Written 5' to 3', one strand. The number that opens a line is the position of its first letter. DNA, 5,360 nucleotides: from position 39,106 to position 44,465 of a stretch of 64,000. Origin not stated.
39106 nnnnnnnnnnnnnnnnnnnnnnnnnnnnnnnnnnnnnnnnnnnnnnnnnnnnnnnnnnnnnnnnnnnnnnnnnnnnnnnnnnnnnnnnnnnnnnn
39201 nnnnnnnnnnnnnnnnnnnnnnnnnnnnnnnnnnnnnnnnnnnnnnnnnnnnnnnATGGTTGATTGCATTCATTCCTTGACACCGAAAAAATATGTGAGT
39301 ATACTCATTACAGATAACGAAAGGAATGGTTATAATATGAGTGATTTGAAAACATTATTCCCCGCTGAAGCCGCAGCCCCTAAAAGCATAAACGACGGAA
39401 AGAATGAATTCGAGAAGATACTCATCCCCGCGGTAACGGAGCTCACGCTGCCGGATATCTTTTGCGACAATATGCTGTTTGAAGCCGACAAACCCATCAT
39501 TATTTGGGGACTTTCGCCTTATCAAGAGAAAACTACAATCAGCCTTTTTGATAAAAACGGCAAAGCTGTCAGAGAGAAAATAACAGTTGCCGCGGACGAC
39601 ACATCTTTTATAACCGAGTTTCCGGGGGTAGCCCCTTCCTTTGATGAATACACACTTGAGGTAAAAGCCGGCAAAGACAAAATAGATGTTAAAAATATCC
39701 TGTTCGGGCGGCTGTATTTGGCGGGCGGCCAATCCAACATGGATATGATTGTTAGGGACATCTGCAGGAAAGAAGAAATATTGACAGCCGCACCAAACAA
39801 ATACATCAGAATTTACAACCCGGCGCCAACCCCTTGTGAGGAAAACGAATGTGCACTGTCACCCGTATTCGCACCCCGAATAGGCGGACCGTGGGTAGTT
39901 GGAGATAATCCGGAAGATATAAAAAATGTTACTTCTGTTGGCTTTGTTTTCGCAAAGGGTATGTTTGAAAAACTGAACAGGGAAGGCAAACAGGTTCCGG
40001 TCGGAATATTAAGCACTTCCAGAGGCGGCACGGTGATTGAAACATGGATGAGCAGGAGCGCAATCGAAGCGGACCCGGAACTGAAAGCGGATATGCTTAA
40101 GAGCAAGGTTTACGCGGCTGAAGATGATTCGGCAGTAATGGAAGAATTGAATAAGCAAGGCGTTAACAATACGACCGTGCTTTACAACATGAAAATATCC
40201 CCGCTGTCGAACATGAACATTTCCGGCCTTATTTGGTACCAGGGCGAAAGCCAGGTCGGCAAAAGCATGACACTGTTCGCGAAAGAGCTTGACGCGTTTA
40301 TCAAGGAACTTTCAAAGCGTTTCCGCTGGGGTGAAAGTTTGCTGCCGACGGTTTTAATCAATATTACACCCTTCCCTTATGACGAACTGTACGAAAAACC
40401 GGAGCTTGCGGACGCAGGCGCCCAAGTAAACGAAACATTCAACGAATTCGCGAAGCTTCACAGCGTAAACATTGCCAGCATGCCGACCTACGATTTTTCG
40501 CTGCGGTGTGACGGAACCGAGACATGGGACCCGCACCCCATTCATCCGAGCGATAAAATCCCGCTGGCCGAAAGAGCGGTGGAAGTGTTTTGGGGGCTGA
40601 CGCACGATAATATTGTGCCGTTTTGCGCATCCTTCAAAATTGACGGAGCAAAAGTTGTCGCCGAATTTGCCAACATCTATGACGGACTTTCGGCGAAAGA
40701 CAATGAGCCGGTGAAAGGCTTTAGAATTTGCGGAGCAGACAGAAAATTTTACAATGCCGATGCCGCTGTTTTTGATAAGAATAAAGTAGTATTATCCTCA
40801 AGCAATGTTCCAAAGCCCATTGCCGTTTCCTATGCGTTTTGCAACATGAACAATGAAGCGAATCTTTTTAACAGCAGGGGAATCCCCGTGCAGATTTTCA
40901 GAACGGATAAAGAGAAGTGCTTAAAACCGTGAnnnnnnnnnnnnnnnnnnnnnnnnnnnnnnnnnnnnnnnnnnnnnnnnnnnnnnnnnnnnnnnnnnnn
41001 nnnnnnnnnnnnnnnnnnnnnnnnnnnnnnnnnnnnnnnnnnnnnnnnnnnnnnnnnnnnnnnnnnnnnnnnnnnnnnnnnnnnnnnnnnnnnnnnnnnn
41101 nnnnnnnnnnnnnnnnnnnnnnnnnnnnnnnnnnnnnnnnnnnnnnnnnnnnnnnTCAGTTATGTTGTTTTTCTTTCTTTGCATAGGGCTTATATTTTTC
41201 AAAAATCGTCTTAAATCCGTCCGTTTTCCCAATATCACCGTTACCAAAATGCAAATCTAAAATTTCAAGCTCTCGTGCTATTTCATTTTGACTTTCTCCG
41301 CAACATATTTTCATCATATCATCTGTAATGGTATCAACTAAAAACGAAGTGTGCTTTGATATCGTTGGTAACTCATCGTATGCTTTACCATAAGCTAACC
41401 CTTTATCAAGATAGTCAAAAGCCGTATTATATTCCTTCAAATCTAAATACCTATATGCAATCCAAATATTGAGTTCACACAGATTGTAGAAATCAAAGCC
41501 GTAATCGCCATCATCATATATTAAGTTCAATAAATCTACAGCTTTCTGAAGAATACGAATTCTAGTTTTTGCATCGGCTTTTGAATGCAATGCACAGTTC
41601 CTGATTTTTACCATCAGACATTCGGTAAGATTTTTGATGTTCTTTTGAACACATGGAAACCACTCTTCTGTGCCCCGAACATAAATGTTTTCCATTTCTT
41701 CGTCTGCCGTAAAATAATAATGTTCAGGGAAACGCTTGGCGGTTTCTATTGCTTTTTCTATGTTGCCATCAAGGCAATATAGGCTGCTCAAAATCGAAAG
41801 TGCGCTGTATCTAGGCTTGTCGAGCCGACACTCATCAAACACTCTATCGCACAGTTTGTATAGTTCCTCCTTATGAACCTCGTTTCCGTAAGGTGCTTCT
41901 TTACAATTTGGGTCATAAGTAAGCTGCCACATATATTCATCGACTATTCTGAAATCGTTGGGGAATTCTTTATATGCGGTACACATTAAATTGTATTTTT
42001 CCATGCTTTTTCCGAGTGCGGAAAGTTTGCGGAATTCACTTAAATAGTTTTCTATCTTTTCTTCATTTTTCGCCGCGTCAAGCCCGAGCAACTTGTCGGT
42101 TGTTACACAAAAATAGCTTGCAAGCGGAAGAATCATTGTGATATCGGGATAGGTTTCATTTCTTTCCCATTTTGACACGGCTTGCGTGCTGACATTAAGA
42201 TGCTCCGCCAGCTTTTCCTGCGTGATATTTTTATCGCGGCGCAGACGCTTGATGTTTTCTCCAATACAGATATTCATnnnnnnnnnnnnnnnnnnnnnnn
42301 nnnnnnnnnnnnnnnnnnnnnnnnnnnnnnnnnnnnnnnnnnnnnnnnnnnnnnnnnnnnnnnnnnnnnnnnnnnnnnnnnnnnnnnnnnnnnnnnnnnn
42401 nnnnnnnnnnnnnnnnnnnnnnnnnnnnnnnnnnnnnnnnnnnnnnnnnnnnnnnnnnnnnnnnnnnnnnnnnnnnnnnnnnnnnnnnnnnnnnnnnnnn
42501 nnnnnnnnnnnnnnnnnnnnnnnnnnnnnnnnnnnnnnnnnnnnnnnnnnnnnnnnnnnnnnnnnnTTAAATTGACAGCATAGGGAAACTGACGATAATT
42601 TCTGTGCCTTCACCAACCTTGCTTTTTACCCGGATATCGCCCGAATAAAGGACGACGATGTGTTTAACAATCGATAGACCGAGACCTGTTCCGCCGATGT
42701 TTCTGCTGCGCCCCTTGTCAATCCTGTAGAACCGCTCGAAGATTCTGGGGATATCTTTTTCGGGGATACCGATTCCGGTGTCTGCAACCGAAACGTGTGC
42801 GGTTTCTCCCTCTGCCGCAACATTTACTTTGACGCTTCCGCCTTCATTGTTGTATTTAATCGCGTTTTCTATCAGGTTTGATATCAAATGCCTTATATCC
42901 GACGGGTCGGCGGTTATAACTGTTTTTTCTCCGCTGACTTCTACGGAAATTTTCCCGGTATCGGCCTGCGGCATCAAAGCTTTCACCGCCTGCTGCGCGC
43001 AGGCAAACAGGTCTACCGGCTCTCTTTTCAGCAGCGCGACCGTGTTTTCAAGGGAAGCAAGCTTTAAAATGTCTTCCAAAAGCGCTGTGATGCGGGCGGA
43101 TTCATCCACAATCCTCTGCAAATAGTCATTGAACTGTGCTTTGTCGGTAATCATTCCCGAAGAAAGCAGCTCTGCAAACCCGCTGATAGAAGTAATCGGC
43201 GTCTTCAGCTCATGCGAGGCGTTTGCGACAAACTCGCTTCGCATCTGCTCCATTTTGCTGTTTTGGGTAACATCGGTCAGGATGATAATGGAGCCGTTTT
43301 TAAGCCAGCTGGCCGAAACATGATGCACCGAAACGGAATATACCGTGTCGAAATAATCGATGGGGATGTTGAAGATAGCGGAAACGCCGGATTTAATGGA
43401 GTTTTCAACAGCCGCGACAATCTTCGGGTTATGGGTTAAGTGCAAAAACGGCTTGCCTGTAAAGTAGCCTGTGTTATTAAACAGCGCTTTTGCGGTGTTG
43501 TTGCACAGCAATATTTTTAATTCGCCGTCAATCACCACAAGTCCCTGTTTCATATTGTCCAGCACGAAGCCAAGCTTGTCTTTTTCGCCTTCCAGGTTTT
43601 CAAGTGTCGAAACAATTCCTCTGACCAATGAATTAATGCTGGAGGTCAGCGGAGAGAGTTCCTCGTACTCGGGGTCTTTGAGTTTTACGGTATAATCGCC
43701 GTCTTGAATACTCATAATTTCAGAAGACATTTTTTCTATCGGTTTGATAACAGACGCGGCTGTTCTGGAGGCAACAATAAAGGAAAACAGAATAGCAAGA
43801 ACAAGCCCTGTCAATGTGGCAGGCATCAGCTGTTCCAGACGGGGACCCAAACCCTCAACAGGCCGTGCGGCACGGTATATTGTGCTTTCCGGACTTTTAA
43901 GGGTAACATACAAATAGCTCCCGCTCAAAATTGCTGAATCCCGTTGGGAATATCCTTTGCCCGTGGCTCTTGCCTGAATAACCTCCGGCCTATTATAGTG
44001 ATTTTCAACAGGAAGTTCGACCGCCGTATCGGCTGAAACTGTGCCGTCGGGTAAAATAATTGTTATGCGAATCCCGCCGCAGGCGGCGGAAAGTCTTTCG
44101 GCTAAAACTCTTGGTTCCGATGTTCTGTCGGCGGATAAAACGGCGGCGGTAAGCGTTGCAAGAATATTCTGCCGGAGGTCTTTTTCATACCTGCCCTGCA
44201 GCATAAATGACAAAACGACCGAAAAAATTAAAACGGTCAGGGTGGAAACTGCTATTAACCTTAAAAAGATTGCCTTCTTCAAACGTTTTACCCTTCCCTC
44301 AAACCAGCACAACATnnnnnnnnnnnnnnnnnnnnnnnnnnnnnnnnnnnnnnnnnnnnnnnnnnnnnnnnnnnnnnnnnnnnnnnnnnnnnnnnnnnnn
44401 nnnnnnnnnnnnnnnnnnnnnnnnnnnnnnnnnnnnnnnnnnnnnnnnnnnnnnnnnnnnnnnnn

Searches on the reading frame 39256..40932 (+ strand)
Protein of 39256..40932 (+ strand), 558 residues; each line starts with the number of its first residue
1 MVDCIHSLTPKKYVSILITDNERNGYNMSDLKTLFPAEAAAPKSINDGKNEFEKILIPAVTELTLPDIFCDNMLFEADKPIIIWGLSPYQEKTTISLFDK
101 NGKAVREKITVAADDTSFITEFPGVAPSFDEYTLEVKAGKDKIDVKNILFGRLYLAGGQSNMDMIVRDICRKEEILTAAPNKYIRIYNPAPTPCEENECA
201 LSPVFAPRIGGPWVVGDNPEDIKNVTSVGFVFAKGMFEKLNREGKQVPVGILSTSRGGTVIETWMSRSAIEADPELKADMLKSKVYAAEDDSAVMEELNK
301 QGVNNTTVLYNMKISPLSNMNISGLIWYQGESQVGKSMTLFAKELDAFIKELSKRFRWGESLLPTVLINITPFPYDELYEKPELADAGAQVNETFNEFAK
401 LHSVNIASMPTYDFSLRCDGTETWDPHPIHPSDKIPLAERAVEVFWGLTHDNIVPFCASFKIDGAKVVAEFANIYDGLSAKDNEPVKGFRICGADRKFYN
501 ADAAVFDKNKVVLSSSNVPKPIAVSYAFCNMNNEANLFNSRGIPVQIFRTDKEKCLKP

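Call 77: search_protein_families(library=pfam, proteins=[window:39256-40932:+], max_evalue=0.0001)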
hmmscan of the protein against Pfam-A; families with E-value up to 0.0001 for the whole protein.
window:39256-40932:+ (558 aa): 1 family
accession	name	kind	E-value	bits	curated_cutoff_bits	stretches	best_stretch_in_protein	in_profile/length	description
PF03629.24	SASA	-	2.6e-11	44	24.8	1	153-376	4-173/226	Carbohydrate esterase, sialic acid-specific acetylesterase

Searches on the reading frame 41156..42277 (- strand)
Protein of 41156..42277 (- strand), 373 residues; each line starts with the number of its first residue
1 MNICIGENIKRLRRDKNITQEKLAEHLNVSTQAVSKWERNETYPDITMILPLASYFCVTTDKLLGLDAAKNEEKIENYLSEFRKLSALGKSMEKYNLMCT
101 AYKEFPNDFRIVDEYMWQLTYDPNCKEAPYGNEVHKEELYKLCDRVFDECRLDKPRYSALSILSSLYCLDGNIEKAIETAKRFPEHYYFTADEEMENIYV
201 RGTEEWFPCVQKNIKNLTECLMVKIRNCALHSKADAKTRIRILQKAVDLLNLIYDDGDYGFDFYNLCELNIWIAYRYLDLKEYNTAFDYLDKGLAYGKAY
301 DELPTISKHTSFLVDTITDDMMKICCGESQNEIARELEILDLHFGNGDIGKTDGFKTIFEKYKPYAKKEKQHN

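Call 77: search_protein_families(library=pfam, proteins=[window:41156-42277:-], max_evalue=0.0001)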
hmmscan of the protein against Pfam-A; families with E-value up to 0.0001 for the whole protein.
window:41156-42277:- (373 aa): 4 families
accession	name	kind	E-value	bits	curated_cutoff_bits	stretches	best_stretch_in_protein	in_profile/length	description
PF01381.28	HTH_3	-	4.7e-12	46.2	23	1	9-62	1-54/55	Helix-turn-helix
PF12844.13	HTH_19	-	1e-07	32.1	30.2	1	6-64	1-59/64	Helix-turn-helix domain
PF13560.12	HTH_31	-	1.2e-06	29.1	27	1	6-61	3-59/64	Helix-turn-helix domain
PF13443.12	HTH_26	-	3.3e-05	24.5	22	0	8-62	1-56/63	Cro/C1-type HTH DNA-binding domain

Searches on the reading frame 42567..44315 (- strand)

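Call 77: search_protein_families(library=pfam, proteins=[window:42567-44315:-], max_evalue=0.0001)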
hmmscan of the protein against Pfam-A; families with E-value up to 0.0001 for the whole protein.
window:42567-44315:- (582 aa): 2 families
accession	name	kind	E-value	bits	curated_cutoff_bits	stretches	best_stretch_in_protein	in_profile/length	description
PF02518.31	HATPase_c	-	2.9e-32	111.8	26.4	1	470-579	2-109/111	Histidine kinase-, DNA gyrase B-, and HSP90-like ATPase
PF00512.31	HisKA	-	8.8e-19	67.8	26.9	1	358-424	1-65/66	His Kinase A (phospho-acceptor) domain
